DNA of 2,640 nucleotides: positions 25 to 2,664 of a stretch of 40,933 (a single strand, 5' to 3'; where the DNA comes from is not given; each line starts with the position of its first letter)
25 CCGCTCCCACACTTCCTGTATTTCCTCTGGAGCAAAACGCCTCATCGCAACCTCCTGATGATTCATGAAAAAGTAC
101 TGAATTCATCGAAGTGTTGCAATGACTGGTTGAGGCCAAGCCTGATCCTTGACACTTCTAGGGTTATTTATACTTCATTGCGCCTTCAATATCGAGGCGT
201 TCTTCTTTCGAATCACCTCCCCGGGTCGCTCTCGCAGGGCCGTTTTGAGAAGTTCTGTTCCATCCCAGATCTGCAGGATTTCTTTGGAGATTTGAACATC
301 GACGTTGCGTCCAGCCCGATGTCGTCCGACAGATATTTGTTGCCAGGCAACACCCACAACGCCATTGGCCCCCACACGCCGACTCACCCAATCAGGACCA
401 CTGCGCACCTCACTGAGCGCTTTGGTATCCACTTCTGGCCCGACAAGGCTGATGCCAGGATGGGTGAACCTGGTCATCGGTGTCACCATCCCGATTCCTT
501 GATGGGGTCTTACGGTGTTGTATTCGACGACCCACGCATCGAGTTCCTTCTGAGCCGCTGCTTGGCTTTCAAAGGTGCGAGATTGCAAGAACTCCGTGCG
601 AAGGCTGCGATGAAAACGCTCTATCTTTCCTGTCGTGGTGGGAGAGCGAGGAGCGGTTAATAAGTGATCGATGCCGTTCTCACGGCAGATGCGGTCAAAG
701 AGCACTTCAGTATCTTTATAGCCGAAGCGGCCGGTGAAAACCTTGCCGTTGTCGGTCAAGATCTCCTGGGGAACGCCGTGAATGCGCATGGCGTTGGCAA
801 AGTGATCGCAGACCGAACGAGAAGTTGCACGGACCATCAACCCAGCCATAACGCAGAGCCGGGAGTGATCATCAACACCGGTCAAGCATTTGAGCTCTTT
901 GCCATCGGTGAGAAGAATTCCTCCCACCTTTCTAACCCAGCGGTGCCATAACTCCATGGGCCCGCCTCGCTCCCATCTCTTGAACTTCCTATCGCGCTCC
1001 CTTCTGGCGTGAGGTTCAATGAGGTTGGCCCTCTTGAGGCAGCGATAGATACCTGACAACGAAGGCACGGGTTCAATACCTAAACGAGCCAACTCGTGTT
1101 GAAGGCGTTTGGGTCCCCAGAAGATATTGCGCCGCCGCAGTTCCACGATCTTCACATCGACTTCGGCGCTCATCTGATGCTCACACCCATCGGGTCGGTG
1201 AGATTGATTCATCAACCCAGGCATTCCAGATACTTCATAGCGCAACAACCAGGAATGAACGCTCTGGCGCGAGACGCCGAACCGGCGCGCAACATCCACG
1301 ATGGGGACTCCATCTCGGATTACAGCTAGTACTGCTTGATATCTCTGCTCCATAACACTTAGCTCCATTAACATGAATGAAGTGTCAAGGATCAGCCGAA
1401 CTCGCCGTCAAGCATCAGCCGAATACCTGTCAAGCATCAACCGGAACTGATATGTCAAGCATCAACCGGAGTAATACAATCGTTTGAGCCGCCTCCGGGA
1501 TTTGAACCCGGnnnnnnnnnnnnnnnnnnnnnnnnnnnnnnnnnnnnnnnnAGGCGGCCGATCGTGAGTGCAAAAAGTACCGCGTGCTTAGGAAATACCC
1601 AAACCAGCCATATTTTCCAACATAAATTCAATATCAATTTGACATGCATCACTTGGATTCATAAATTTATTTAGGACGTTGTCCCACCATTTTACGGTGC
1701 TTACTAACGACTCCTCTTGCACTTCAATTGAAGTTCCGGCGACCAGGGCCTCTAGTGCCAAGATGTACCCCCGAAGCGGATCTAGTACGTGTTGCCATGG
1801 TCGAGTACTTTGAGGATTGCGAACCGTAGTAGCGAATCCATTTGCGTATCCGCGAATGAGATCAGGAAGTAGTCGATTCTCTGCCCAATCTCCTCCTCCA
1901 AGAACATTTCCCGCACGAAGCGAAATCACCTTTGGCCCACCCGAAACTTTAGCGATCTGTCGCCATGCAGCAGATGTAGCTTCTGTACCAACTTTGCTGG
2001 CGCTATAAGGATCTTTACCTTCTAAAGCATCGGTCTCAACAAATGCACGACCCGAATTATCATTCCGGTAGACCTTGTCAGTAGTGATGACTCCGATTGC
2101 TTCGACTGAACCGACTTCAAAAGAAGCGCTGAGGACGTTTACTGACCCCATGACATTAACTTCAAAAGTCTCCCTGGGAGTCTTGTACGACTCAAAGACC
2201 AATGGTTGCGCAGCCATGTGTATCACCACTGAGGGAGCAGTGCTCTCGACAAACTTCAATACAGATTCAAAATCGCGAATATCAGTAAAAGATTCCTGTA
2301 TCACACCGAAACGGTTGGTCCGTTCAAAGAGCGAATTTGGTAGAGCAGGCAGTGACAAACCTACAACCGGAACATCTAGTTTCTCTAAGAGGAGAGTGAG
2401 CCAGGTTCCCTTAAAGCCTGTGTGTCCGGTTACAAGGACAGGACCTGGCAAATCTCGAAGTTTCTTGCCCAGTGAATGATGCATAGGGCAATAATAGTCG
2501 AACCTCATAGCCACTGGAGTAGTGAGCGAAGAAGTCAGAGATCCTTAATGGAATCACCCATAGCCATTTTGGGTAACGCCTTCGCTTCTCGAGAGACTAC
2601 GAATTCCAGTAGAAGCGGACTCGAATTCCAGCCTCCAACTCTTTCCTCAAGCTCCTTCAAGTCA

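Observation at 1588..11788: Yersiniose-type branched 3,6-dideoxyhexose pathway core in an actinobacterial envelope locus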

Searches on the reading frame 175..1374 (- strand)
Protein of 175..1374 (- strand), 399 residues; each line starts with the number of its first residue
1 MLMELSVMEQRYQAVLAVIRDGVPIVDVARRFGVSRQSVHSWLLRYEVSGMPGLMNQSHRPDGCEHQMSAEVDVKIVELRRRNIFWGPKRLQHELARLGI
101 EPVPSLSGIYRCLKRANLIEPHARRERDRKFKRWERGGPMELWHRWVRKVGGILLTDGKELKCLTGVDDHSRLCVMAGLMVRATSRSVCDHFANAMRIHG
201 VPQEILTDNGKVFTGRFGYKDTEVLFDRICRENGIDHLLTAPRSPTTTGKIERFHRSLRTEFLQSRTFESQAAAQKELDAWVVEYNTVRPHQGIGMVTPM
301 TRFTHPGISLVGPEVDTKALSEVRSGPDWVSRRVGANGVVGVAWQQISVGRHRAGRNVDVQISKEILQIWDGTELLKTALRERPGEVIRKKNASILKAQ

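Call 20: search_protein_families(library=pfam, proteins=[window:175-1374:-], max_evalue=0.00001)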
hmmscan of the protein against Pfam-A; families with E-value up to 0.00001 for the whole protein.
window:175-1374:- (399 aa): 6 families
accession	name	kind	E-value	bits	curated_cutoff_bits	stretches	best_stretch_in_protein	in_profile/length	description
PF13683.12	rve_3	-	4e-21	75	26.5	1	233-299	1-67/67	Integrase core domain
PF13565.12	HTH_32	-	2.4e-11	44.4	33.7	1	38-113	1-73/73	Homeodomain-like domain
PF00665.32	rve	-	2e-10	41.2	32.6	1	157-245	20-102/102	Integrase core domain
PF13551.12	HTH_29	-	1.9e-08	34.7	28.1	1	15-63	4-52/64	Winged helix-turn helix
PF13384.12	HTH_23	-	3.3e-08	33.5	24.6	1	9-54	5-49/50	Homeodomain-like domain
PF13518.12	HTH_28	-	5.4e-08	33.2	25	1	10-60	1-50/52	Helix-turn-helix domain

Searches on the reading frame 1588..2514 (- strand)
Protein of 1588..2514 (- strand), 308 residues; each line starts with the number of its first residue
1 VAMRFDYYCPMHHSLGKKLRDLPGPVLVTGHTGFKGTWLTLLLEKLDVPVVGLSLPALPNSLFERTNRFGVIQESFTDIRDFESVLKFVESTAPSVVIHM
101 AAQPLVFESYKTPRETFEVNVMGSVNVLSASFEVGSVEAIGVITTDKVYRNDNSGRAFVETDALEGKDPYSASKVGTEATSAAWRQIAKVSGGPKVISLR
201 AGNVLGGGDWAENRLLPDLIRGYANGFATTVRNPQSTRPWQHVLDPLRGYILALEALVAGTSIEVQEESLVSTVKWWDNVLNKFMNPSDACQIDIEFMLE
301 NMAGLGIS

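Call 5: search_protein_families(library=pfam, proteins=[window:1588-2514:-])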
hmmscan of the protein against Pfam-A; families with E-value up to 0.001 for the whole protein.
window:1588-2514:- (308 aa): 5 families
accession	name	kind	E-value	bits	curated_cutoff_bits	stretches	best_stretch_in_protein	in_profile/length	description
PF01370.27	Epimerase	-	9.6e-28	97.6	20.9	1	26-260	1-231/240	NAD dependent epimerase/dehydratase family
PF16363.11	GDP_Man_Dehyd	-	4.5e-24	85.9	27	1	27-258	1-241/332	GDP-mannose 4,6 dehydratase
PF04321.23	RmlD_sub_bind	-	3.3e-10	40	27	1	26-180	3-135/287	RmlD substrate binding domain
PF02719.21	Polysacc_synt_2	-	1.5e-09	37.9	20.2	1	72-206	56-173/293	Polysaccharide biosynthesis protein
PF01073.25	3Beta_HSD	-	2.7e-07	30.4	22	1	27-179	1-155/280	3-beta hydroxysteroid dehydrogenase/isomerase family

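Call 6: search_protein_families(library=ncbifam, proteins=[window:1588-2514:-])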
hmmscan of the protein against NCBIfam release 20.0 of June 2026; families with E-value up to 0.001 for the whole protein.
window:1588-2514:- (308 aa): 13 families
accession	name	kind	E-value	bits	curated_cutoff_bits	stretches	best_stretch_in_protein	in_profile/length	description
TIGR02622.1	CDP_4_6_dhtase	equivalog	9.7e-85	284.8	278.45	1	26-260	7-247/352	CDP-glucose 4,6-dehydratase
TIGR01181.1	dTDP_gluc_dehyt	equivalog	5.2e-19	68.5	365.1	1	26-269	2-246/321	dTDP-glucose 4,6-dehydratase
TIGR04180.1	EDH_00030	hypoth_equivalog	5.2e-14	52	475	1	26-276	1-248/297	NAD-dependent 4,6-dehydratase LegB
TIGR01179.1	galE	equivalog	7.7e-14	51.2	262.3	1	26-206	2-178/332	UDP-glucose 4-epimerase GalE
TIGR01214.1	rmlD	equivalog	5.9e-09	35.4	224.05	1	65-180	22-134/285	dTDP-4-dehydrorhamnose reductase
NF007582.0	PRK10217.1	equivalog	1.6e-08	34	698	1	66-251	50-237/355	dTDP-glucose 4,6-dehydratase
NF007956.0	PRK10675.1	subfamily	8.1e-07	28.5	394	1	26-178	3-157/338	UDP-glucose 4-epimerase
TIGR01472.1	gmd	equivalog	8.8e-07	28.4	415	1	27-178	4-163/342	GDP-mannose 4,6-dehydratase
NF042423.1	oxyalk_red_Shew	equivalog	1.5e-06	27.5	580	1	25-140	10-113/331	2-alkyl-3-oxoalkanoate reductase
NF007490.0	PRK10084.1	subfamily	3.9e-06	26.1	649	1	76-245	56-238/361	dTDP-glucose 4,6-dehydratase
NF042422.1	oxyalk_red_OleD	equivalog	4.5e-06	26.3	580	1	26-261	3-222/329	2-alkyl-3-oxoalkanoate reductase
TIGR03589.1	PseB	equivalog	6.2e-06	25.4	407.75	1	26-149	7-129/324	UDP-N-acetylglucosamine 4,6-dehydratase (inverting)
TIGR03466.1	HpnA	hypoth_equivalog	0.0001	21.3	367.65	1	25-156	2-124/327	hopanoid-associated sugar epimerase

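Call 11: search_solved_structures(query=window:1588-2514:-, show_alignments=2)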
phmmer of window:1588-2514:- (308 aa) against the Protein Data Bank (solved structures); distinct sequences matched with E-value up to 0.001: 46.
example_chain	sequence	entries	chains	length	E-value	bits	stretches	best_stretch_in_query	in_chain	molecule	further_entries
1wvg_A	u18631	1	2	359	5.6e-57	196.6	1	26-257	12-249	CDP-glucose 4,6-dehydratase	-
1rkx_A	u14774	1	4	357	1.1e-55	192.3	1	26-258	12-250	CDP-glucose-4,6-dehydratase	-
7us5_A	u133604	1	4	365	2.1e-17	66.7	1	22-250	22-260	GDP-D-GLYCERO-D-MANNO-HEPTOSE 4,6-DEHYDRATASE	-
4lw8_A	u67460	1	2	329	7.6e-13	51.7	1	13-271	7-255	Putative epimerase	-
2p5u_A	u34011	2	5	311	5.5e-12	48.9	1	26-207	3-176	UDP-glucose 4-epimerase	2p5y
1r66_A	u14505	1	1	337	1e-09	41.4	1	77-260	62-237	TDP-glucose-4,6-dehydratase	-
6kv9_A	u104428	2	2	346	2.4e-09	40.2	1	23-261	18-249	MoeE5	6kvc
8du1_A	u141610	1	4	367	3.2e-09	39.8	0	143-249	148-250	dTDP-glucose 4,6-dehydratase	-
1r6d_A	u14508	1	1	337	4.8e-09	39.2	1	77-260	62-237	TDP-glucose-4,6-dehydratase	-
2hun_A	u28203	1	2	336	7.6e-09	38.6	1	26-260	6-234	336aa long hypothetical dTDP-glucose 4,6-dehydratase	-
1bxk_A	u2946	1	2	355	1.5e-08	37.6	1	26-252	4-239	PROTEIN (DTDP-GLUCOSE 4,6-DEHYDRATASE)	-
6vlo_A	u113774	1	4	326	1.6e-08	37.5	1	27-260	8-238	Putative dTDP-D-glucose 4,6-dehydratase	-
8shh_A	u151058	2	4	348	2.7e-08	36.8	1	12-262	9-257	dTDP-glucose 4,6-dehydratase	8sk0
8vr2_A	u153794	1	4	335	6.4e-08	35.5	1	25-286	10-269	NAD-dependent epimerase/dehydratase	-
9rl0_E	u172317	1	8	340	8.4e-08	35.1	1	27-151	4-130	CDP-tyvelose 2-epimerase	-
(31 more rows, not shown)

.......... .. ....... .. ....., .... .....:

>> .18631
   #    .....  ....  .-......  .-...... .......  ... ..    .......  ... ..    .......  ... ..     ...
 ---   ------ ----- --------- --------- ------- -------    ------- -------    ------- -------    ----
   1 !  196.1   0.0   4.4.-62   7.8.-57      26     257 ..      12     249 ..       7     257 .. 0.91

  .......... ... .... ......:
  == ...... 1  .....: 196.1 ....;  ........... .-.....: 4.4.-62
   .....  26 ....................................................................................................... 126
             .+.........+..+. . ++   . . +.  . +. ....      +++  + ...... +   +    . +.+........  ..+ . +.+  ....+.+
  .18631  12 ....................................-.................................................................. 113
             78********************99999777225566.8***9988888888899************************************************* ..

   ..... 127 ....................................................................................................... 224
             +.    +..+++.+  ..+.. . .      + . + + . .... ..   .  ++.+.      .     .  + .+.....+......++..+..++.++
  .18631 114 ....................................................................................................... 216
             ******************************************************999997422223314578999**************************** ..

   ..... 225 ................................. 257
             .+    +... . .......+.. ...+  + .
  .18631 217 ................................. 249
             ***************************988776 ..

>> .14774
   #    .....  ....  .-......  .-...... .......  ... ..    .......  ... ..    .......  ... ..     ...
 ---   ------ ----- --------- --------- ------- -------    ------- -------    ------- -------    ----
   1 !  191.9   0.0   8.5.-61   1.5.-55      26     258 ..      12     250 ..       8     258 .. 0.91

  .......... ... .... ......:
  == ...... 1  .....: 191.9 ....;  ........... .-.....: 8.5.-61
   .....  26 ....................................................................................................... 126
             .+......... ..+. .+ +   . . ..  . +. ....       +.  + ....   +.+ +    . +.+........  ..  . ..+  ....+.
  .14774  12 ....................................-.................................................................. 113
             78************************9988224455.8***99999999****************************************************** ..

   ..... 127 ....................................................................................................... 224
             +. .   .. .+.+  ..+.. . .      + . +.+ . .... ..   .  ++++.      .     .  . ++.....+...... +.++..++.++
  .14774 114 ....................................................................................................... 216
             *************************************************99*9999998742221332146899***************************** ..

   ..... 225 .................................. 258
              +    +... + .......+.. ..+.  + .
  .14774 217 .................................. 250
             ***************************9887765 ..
